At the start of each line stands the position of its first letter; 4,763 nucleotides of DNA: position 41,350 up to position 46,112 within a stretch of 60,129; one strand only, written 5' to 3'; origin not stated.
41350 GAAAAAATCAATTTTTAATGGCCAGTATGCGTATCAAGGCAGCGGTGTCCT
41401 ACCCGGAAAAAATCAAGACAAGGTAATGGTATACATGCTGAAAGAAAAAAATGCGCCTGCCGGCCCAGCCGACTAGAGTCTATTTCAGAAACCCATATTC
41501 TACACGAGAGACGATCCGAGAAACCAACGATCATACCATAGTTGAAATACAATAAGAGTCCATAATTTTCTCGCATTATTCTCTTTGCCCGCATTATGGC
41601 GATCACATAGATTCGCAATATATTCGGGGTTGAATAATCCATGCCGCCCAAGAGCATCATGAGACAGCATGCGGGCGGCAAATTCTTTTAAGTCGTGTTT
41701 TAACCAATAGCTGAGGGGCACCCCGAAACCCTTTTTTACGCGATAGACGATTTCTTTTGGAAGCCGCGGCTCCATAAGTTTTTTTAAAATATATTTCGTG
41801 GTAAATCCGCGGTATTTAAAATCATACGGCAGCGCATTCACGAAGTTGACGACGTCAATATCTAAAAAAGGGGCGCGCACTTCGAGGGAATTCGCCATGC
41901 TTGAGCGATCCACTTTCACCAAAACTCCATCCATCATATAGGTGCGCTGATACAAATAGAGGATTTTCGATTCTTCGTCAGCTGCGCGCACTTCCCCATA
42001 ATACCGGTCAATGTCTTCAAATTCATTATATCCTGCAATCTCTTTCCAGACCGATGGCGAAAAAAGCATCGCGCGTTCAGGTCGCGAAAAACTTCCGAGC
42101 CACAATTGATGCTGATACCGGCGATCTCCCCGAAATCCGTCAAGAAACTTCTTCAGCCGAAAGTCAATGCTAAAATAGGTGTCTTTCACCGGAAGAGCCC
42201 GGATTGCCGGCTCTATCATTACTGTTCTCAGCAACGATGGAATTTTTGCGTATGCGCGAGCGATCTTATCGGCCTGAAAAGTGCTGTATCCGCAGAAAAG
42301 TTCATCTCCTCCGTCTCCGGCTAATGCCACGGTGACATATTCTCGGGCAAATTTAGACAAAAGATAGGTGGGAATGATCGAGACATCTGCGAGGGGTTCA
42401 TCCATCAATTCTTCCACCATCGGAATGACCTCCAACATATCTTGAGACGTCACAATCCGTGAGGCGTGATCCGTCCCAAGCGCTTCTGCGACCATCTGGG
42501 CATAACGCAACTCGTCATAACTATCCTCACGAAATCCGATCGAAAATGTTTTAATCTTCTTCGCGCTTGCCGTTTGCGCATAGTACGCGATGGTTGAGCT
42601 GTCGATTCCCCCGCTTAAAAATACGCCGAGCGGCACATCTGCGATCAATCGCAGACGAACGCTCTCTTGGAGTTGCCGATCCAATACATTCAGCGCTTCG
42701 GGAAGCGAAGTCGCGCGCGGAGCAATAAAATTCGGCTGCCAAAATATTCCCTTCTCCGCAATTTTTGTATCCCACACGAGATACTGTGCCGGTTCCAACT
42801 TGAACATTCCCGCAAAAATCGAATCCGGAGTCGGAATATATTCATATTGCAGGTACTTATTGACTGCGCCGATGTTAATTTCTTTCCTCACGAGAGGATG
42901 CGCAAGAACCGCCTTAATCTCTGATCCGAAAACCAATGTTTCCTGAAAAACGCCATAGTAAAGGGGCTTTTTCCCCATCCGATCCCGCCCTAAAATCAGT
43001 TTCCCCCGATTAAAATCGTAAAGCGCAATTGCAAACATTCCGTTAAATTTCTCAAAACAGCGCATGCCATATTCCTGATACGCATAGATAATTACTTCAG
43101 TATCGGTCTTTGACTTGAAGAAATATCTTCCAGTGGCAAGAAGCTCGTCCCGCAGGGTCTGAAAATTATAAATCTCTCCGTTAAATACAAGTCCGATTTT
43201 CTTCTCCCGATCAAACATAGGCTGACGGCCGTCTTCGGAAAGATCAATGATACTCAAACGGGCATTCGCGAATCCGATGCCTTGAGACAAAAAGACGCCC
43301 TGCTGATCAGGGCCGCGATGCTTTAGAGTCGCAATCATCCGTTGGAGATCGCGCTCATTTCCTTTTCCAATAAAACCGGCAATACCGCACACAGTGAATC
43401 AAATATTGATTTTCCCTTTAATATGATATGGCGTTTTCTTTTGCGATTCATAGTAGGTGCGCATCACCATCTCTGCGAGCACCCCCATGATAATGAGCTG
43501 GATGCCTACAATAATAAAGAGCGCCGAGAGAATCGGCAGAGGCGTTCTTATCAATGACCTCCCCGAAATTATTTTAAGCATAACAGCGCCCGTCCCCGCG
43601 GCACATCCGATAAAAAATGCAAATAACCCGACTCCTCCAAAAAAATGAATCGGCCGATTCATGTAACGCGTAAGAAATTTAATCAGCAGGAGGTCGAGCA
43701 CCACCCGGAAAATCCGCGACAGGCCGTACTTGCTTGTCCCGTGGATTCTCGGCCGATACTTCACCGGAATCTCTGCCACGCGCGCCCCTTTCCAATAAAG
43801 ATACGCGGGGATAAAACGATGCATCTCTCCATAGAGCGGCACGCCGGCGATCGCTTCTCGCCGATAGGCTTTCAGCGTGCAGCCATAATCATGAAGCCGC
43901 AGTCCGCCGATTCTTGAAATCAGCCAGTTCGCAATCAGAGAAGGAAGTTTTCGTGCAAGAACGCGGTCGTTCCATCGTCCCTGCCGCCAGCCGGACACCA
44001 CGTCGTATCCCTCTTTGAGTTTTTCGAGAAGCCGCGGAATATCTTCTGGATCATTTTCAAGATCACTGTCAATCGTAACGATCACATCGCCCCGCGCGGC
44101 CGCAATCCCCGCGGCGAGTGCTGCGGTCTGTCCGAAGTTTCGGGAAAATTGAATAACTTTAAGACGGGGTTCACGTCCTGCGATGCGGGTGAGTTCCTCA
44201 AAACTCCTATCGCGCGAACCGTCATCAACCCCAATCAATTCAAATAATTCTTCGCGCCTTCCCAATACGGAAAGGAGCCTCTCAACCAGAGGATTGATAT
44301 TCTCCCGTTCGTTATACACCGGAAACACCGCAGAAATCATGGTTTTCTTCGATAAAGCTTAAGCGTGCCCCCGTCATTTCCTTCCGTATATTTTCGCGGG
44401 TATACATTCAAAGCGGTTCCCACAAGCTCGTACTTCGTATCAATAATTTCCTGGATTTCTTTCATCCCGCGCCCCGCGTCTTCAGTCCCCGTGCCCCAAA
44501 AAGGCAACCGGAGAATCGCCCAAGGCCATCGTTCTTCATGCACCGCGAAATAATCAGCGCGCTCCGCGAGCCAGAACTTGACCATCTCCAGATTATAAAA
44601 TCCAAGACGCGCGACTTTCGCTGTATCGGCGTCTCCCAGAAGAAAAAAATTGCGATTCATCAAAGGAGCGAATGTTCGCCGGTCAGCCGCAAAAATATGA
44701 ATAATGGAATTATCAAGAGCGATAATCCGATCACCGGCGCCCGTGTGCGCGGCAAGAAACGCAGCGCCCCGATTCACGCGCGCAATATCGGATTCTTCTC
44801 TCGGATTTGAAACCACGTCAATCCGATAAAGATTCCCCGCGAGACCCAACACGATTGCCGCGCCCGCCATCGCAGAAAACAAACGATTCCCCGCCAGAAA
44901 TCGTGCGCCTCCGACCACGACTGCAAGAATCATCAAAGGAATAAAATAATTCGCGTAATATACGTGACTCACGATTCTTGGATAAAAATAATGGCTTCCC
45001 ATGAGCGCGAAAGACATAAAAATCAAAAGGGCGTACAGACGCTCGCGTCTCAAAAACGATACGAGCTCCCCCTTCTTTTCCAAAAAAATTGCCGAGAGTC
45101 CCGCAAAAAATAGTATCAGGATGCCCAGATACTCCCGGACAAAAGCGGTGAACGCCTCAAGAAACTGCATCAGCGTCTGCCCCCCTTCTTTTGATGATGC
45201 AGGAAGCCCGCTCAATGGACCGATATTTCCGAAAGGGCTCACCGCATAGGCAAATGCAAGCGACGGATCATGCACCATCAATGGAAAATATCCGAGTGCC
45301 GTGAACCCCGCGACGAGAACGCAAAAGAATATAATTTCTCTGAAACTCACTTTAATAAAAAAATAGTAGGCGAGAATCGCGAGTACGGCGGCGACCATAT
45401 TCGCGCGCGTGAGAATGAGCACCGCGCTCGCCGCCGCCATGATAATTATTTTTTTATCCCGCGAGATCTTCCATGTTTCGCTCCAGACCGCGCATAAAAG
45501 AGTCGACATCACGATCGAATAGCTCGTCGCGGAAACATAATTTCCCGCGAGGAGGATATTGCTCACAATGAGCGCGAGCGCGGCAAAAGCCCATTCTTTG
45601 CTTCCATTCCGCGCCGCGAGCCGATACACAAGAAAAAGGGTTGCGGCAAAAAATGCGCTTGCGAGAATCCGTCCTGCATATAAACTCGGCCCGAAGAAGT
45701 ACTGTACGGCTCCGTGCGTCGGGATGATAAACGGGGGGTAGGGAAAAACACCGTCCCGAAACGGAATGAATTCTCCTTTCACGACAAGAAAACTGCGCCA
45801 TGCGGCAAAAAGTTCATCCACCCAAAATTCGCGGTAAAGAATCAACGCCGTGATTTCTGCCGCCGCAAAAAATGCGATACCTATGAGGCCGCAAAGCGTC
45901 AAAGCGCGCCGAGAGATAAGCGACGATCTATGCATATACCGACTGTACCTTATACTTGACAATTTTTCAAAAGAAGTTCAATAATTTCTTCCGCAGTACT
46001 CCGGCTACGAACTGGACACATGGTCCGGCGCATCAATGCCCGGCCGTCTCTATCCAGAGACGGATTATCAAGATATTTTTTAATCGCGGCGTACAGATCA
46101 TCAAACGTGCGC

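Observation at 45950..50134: Tandem triplet (plus a fourth distal copy) of a divergent TagF-like transferase family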

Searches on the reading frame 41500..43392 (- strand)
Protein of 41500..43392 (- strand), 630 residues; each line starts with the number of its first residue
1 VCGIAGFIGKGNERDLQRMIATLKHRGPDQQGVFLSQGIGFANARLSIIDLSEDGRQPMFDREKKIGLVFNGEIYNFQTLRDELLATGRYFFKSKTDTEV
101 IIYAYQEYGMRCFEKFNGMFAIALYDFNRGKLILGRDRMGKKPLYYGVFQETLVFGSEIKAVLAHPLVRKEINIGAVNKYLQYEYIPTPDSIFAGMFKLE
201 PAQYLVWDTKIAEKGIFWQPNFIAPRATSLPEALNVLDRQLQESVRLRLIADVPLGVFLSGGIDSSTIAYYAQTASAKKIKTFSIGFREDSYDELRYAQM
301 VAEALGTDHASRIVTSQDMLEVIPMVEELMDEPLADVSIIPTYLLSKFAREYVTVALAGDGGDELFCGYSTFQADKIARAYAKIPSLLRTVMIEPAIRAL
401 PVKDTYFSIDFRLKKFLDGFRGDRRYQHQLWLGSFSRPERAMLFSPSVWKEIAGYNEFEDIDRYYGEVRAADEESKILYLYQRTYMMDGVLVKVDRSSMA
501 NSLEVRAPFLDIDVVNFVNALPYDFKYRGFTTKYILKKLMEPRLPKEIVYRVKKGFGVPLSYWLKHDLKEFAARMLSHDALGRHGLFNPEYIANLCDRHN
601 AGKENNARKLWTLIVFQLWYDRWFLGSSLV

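Call 8: search_protein_families(library=pfam, proteins=[window:41500-43392:-], max_evalue=0.001)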
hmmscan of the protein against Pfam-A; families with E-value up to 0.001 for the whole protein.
window:41500-43392:- (630 aa): 6 families
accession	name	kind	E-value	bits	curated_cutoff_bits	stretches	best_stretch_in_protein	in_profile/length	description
PF00733.27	Asn_synthase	-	1.2e-101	341.3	21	1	237-620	2-353/354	Asparagine synthase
PF13537.11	GATase_7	-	1.4e-40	138.6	25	1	44-163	2-122/123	Glutamine amidotransferase domain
PF13522.11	GATase_6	-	6.1e-40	136.7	27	1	28-158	1-130/130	Glutamine amidotransferase domain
PF06508.19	QueC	-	7e-05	22.9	22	1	257-311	4-57/210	Queuosine biosynthesis protein QueC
PF02540.23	NAD_synthase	-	0.00024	20.7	21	1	239-313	7-80/242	NAD synthase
PF12481.13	DUF3700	-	0.00039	20.4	27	1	59-158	70-171/228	Aluminium induced protein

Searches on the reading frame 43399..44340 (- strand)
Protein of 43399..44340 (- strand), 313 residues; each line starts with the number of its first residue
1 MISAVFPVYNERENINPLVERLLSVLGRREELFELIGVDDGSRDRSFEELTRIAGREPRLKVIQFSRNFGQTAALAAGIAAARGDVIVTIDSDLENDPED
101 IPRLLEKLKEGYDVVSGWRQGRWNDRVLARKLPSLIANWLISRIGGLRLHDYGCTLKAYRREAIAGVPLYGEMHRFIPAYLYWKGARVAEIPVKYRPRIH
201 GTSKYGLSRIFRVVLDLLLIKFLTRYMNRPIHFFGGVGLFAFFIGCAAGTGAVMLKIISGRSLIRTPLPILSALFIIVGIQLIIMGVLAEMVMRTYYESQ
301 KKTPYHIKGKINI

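Call 8: search_protein_families(library=pfam, proteins=[window:43399-44340:-], max_evalue=0.001)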
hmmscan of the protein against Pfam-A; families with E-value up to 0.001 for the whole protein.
window:43399-44340:- (313 aa): 2 families
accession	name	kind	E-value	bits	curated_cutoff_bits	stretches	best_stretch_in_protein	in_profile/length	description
PF00535.33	Glycos_transf_2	-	7e-32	111.1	23.3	1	3-164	1-164/168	Glycosyl transferase family 2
PF10111.15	Glyco_tranf_2_2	-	9.1e-05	22.5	27.3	1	3-94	1-92/276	Glycosyltransferase like family 2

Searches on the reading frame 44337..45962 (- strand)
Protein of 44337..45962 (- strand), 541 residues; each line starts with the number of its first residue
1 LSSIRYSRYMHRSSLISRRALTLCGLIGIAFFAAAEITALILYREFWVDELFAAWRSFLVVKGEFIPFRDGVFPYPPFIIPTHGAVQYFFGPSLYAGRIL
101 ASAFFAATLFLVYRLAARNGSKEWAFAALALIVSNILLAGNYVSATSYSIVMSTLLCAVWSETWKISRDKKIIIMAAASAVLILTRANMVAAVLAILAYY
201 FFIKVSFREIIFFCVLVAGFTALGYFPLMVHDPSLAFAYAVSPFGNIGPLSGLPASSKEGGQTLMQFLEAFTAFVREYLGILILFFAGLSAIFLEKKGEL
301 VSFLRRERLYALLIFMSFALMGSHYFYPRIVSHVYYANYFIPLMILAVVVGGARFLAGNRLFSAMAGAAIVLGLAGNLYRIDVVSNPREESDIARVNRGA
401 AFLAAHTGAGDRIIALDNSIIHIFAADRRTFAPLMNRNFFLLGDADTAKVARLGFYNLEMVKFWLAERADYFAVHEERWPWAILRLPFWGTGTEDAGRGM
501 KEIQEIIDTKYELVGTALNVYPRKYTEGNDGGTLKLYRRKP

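Call 8: search_protein_families(library=pfam, proteins=[window:44337-45962:-], max_evalue=0.001)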
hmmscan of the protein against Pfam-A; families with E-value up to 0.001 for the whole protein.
window:44337-45962:- (541 aa): 0 families

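Call 23: search_protein_families(library=ncbifam, proteins=[window:44337-45962:-], max_evalue=0.001)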
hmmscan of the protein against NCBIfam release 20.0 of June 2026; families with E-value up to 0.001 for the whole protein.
window:44337-45962:- (541 aa): 0 families

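Call 71: search_protein_families(library=pfam, proteins=[window:44337-45962:-], max_evalue=10)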
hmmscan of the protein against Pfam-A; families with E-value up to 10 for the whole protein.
window:44337-45962:- (541 aa): 1 family
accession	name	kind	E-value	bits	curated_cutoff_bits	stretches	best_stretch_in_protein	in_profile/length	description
PF20040.4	DUF6442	-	0.57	10.9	25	1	119-186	29-93/102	Family of unknown function (DUF6442)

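Call 76: search_solved_structures(query=window:44337-45962:-, max_evalue=10)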
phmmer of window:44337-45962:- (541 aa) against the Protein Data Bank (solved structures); distinct sequences matched with E-value up to 10: 0.
